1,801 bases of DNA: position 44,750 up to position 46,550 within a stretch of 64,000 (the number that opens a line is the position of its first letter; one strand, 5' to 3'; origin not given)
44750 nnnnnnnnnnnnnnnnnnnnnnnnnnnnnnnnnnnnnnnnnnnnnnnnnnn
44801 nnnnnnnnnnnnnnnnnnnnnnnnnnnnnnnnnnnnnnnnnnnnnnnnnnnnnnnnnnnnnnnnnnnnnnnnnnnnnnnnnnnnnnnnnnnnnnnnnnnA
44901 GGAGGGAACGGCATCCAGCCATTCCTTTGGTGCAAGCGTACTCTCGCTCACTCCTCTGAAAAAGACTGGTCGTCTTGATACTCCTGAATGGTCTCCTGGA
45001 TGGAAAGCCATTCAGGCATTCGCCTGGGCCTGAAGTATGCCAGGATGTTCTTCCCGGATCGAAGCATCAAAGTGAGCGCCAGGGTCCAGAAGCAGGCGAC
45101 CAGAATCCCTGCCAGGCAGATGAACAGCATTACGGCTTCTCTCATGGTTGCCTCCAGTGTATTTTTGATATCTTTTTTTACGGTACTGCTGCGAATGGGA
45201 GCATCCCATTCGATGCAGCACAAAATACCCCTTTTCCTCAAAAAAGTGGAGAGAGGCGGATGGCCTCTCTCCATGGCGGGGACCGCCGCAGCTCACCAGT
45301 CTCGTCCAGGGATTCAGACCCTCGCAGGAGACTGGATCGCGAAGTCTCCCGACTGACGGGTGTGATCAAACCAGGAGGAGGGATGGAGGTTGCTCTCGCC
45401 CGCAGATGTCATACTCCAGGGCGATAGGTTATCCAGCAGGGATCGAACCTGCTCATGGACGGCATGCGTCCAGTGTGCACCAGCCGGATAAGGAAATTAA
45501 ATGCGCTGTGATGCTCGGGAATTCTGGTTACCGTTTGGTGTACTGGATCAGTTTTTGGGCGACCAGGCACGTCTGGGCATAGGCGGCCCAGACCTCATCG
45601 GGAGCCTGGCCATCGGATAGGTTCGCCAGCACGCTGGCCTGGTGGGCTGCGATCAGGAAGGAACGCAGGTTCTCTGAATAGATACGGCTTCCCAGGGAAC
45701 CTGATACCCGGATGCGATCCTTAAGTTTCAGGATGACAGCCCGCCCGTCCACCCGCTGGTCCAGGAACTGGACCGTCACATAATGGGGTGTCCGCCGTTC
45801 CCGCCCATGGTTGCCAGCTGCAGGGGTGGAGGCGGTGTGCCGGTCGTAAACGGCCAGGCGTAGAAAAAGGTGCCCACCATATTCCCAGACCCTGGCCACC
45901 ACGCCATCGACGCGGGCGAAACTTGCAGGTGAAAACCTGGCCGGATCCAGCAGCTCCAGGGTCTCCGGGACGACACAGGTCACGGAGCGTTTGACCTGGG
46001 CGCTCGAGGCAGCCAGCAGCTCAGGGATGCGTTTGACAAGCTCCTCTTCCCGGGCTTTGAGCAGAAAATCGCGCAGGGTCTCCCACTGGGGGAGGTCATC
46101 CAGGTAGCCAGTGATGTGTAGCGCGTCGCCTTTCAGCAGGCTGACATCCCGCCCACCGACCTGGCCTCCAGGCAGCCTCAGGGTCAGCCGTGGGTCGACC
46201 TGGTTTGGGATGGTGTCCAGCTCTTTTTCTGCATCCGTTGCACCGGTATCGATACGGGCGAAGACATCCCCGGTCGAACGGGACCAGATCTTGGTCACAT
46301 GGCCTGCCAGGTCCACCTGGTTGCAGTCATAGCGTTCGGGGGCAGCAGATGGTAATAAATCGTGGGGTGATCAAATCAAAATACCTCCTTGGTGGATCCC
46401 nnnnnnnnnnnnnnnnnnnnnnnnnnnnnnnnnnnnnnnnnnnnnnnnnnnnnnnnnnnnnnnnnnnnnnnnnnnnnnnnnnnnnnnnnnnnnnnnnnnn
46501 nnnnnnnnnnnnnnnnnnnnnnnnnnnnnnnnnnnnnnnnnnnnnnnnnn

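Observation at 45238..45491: tRNA-like-headed ~250-nt terminated RNA between the SSB-like gene and a small membrane-protein gene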

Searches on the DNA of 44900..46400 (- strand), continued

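Call 85: search_with_rna_model(model_id=R2, sources=[window, L003, L004, L006, L011, L013, L019, L020, L021, L023, L025, L026, L027, L028, L029, L008, L016, L001, L002, L005], max_evalue=1)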
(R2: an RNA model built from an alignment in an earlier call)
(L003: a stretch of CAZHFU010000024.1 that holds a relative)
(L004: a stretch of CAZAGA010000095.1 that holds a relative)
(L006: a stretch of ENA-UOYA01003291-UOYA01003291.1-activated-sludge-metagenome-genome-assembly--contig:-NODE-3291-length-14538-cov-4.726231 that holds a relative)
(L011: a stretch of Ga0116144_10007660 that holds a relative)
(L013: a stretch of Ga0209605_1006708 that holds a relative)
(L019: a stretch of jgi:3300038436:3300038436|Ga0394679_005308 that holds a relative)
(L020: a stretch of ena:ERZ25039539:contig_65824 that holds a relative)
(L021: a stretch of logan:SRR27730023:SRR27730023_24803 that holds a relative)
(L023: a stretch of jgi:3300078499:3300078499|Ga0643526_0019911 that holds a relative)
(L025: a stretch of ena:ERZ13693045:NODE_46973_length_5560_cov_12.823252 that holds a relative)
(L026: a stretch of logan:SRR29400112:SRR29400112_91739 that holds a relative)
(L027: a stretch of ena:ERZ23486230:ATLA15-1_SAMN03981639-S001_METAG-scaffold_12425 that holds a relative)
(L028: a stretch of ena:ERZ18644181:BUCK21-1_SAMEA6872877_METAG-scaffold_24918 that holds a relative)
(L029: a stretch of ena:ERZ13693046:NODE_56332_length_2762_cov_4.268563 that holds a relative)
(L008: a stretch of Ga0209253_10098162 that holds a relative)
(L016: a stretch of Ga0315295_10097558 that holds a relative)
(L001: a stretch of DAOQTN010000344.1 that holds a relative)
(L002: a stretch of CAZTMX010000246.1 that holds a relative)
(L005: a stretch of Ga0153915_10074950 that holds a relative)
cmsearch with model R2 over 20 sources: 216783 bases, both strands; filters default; matches with E-value up to 1: 48.
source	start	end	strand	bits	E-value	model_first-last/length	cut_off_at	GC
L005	2313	2386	-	83.8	2.6e-22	1-73/73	no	0.62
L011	8812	8885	+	80.9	2e-21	1-73/73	no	0.57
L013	4714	4787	+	80.9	2e-21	1-73/73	no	0.57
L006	7398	7471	-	80.7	2.4e-21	1-73/73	no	0.54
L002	1155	1228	+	80.7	2.4e-21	1-73/73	no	0.54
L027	2298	2370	+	73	5e-19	1-73/73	no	0.62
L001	1164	1238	+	71.7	1.3e-18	1-73/73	no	0.61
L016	1301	1356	+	67.4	2.5e-17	1-73/73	no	0.57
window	45424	45496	-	66.2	5.8e-17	1-73/73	no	0.55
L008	742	797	-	63.4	4.2e-16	1-73/73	no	0.48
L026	5390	5444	+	63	5.5e-16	1-73/73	no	0.67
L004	8458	8548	+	61.7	1.3e-15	1-73/73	no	0.53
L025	3315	3390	+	56.8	4e-14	1-73/73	no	0.75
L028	1965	2040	+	53.5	4e-13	1-73/73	no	0.64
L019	7575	7650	+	52.8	6.5e-13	1-73/73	no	0.63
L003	11501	11576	+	47.2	3.2e-11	1-73/73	no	0.59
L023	4916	4973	+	44.6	2e-10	1-73/73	no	0.81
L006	9693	9748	-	44.6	2e-10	1-73/73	no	0.68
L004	6084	6138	+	43.8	3.4e-10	1-73/73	no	0.64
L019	6907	6982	+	42.9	6.7e-10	1-73/73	no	0.58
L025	2636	2709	+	41.4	1.8e-09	1-73/73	no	0.66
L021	11503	11556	+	37.2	3.5e-08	1-73/73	no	0.65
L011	6477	6532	+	36.3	6.4e-08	1-73/73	no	0.71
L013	2379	2434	+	36.3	6.4e-08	1-73/73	no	0.71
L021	6764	6820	+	36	7.8e-08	1-73/73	no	0.67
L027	53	107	+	34.7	2e-07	1-73/73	no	0.65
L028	1352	1416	+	31.2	2.3e-06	1-73/73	no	0.71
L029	2396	2471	+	29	1e-05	1-73/73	no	0.63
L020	3252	3332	+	22.1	0.0013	1-73/73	no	0.62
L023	2998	3054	+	21.4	0.0021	1-73/73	no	0.7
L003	10822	10897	+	21.4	0.0021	1-73/73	no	0.66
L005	2313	2386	+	19.2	0.01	1-73/73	no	0.62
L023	4603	4699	-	18.3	0.018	1-73/73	no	0.68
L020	4389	4442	+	18.1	0.021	1-73/73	no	0.57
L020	3826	3883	+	17.6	0.031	1-73/73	no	0.67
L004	3486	3556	-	16.9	0.049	1-73/73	no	0.62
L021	6780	6831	-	15.1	0.17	1-73/73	no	0.65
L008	127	198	-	14.9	0.2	1-73/73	no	0.51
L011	8812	8885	-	14.8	0.21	1-73/73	no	0.57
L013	4714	4787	-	14.8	0.21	1-73/73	no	0.57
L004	8458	8548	-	14.7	0.23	1-73/73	no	0.53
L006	11863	11937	-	14.4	0.29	1-73/73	no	0.48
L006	7398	7471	+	13.2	0.63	1-73/73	no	0.54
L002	1155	1228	-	13.2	0.63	1-73/73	no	0.54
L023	4193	4283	+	13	0.75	1-73/73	no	0.71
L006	10230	10279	+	12.9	0.78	1-73/73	no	0.58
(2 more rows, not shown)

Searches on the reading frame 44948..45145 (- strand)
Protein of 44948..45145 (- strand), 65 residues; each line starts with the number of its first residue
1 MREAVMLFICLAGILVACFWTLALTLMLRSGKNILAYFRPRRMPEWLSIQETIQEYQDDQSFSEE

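Call 8: search_protein_families(library=pfam, max_evalue=0.01, proteins=[window:44948-45145:-])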
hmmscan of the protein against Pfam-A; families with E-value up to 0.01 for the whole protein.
window:44948-45145:- (65 aa): 0 families

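Call 9: search_protein_families(library=phrogs, max_evalue=0.01, proteins=[window:44948-45145:-])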
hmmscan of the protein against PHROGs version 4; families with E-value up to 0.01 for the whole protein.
window:44948-45145:- (65 aa): 0 families
